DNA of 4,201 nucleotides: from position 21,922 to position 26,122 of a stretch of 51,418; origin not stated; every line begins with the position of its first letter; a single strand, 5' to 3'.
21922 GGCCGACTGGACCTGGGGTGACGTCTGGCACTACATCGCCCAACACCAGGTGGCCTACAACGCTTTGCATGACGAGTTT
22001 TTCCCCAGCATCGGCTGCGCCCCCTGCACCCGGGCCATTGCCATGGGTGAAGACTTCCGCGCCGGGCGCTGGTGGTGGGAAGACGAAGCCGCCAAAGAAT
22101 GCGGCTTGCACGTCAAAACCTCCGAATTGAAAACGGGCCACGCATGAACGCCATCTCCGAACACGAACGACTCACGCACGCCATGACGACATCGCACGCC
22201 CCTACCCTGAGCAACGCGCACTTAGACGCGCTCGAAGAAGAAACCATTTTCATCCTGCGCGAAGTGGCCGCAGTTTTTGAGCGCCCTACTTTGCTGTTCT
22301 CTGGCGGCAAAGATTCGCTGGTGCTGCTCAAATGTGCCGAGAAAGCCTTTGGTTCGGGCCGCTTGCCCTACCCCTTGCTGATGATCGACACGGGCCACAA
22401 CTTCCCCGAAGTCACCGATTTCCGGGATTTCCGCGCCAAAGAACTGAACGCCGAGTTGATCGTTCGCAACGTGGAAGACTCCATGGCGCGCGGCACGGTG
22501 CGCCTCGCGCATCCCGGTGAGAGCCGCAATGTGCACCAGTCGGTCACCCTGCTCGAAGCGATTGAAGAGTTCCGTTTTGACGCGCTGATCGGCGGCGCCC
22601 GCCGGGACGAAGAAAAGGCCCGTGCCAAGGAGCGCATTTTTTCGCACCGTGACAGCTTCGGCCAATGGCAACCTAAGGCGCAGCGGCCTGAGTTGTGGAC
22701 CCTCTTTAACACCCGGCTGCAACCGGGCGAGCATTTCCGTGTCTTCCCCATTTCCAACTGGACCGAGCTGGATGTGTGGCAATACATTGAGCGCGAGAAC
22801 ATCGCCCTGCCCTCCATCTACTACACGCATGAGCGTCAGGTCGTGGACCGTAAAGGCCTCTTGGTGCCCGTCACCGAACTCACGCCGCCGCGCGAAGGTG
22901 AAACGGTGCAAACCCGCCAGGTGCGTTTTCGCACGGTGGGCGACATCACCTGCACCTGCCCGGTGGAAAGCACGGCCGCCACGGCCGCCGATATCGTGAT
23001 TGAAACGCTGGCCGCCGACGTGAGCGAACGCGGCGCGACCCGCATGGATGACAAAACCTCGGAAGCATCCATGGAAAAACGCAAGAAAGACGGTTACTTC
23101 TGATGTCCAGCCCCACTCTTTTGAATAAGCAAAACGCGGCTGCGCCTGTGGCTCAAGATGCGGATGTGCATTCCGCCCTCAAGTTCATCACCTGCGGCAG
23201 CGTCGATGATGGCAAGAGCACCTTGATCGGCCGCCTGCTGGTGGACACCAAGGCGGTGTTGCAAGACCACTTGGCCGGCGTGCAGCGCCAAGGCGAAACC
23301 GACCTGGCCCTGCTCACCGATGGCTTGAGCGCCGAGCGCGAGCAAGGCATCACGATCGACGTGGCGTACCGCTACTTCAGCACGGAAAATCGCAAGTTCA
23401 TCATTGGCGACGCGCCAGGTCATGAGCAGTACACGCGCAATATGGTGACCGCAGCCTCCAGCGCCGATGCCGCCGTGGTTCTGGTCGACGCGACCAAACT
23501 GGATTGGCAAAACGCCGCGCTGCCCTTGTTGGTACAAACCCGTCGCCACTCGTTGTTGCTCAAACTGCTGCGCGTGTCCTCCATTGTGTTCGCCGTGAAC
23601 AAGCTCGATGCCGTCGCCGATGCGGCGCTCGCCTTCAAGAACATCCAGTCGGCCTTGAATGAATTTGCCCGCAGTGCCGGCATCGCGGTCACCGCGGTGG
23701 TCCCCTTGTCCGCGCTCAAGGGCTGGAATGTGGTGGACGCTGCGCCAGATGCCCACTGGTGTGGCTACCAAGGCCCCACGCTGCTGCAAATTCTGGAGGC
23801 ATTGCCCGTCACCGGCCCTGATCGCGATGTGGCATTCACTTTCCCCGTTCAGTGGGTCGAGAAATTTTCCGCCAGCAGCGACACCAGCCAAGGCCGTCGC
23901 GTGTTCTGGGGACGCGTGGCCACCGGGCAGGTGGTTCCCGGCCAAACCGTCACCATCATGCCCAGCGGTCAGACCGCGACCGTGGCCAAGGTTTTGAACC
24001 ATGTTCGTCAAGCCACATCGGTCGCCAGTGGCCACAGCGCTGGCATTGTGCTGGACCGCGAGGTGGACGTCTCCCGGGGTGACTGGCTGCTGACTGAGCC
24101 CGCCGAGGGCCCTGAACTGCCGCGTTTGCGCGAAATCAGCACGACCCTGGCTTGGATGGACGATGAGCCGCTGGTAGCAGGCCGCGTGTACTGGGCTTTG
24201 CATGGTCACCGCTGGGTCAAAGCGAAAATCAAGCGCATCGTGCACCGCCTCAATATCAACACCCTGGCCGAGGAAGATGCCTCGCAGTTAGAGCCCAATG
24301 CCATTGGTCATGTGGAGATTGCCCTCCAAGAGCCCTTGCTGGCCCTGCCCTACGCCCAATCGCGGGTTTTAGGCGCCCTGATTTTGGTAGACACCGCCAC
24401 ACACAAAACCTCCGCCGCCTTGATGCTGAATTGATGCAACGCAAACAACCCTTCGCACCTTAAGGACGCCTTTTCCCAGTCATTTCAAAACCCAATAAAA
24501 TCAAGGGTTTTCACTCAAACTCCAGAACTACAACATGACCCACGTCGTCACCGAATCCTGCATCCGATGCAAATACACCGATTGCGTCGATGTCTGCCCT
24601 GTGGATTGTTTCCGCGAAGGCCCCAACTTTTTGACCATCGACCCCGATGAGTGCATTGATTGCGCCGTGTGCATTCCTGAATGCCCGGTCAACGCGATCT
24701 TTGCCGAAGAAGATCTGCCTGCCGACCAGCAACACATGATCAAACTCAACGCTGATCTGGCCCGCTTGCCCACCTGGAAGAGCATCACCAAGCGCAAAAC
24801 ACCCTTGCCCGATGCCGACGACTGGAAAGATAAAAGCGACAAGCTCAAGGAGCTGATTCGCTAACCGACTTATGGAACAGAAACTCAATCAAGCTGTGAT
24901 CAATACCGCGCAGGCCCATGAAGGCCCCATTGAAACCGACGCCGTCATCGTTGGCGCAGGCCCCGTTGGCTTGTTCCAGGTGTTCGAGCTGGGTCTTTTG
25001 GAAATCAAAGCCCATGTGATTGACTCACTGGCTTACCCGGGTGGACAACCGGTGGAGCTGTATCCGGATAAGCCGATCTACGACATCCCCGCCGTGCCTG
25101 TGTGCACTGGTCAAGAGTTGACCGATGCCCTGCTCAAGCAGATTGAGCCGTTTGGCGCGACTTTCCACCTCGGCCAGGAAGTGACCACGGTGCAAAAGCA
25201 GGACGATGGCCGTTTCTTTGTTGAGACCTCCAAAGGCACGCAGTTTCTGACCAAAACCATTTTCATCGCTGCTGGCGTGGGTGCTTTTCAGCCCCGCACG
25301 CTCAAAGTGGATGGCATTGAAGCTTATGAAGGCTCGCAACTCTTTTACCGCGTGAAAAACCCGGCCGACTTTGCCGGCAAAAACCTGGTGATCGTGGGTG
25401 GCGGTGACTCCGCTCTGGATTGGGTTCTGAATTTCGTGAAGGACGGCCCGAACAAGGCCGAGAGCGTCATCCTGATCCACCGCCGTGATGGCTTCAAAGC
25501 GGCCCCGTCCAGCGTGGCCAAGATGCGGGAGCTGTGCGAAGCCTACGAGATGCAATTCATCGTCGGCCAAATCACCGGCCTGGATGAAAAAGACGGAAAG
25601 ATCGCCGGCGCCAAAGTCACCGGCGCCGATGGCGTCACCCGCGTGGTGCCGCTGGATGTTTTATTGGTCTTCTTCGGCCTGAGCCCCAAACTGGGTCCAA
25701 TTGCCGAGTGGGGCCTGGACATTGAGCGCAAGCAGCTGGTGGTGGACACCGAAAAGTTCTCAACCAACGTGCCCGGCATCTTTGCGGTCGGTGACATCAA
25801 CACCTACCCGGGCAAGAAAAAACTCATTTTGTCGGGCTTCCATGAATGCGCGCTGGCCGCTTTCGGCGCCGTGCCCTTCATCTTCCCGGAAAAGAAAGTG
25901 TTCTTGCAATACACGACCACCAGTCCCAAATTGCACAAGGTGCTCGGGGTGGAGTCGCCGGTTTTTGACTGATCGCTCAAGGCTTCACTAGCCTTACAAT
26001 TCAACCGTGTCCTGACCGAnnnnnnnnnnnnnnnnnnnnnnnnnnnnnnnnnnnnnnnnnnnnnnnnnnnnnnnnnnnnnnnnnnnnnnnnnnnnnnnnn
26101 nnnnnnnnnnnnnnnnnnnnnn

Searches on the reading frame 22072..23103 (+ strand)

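Call 43: search_protein_families(library=pfam, proteins=[window:22072-23103:+], max_evalue=0.00001)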
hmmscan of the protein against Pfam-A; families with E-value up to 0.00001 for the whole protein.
window:22072-23103:+ (343 aa): 1 family
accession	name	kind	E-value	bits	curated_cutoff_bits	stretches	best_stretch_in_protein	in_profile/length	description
PF01507.26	PAPS_reduct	-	1.5e-39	136.3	22.5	1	72-296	2-174/175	Phosphoadenosine phosphosulfate reductase domain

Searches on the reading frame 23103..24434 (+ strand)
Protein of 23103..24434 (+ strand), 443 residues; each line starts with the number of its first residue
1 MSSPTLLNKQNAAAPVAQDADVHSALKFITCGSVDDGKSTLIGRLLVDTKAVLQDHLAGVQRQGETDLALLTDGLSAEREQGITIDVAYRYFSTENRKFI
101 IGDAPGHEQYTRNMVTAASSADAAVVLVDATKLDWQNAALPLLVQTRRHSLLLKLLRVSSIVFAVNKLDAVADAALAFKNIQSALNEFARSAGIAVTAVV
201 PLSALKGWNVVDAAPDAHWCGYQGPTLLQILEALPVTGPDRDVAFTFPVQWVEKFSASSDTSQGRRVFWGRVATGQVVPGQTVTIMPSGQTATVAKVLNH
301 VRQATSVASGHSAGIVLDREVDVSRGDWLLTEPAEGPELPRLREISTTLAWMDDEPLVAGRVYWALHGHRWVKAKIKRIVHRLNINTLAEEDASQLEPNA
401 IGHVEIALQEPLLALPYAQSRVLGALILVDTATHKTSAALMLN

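Call 43: search_protein_families(library=pfam, proteins=[window:23103-24434:+], max_evalue=0.00001)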
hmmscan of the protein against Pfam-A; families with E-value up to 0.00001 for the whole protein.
window:23103-24434:+ (443 aa): 2 families
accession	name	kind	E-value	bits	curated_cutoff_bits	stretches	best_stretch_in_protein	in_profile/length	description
PF00009.33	GTP_EFTU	-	4.8e-37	127.8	26.5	1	26-226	4-177/188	Elongation factor Tu GTP binding domain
PF22594.2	GTP-eEF1A_C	-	9.8e-17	61.6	27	1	346-439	3-97/101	GTP-eEF1A C-terminal domain-like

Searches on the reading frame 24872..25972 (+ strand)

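Call 43: search_protein_families(library=pfam, proteins=[window:24872-25972:+], max_evalue=0.00001)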
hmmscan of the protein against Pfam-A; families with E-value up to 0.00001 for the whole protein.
window:24872-25972:+ (366 aa): 6 families
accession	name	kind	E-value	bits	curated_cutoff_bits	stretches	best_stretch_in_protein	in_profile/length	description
PF13738.12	Pyr_redox_3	-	4.5e-24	85.7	30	1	78-307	78-305/305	Pyridine nucleotide-disulphide oxidoreductase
PF07992.20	Pyr_redox_2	-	9.4e-22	78.2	26.1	1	23-310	2-277/291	Pyridine nucleotide-disulphide oxidoreductase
PF03486.20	HI0933_like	-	2.5e-07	30.8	50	0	81-136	109-164/244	HI0933-like protein Rossmann domain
PF00070.33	Pyr_redox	-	1.5e-06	29.1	22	0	172-230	2-58/82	Pyridine nucleotide-disulphide oxidoreductase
PF13434.12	Lys_Orn_oxgnase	-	1.8e-06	27.8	21.3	1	98-214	112-231/339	L-lysine 6-monooxygenase/L-ornithine 5-monooxygenase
PF01266.30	DAO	-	6.4e-06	26.4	27.9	0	81-138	149-206/353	FAD dependent oxidoreductase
